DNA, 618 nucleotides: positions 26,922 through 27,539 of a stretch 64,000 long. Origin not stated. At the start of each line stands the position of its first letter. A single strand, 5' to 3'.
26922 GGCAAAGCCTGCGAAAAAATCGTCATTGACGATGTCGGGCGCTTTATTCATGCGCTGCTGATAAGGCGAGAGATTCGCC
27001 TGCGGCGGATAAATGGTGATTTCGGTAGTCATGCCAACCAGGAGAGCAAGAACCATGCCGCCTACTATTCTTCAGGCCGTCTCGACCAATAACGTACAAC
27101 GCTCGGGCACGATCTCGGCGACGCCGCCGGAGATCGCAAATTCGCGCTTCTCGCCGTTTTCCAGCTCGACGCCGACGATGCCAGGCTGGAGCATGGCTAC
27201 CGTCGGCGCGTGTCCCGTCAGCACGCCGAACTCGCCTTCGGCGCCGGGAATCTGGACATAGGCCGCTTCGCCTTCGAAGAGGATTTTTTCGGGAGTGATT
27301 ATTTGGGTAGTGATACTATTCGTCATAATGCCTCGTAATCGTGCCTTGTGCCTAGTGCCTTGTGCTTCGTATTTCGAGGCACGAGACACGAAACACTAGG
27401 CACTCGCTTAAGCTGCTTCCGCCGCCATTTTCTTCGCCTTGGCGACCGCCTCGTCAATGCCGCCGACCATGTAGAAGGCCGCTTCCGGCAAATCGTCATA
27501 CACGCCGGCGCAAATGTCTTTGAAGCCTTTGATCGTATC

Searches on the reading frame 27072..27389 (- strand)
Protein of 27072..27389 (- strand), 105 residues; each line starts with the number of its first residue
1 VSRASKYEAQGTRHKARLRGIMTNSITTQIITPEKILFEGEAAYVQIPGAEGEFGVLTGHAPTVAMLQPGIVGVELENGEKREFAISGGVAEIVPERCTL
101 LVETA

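Call 57: search_protein_families(library=pfam, proteins=[window:27072-27389:-], max_evalue=0.00001)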
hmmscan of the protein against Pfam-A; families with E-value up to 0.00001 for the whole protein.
window:27072-27389:- (105 aa): 1 family
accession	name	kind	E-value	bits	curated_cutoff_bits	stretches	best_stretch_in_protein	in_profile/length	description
PF02823.21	ATP-synt_DE_N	-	2.7e-26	91.8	27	1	27-105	2-80/80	ATP synthase, Delta/Epsilon chain, beta-sandwich domain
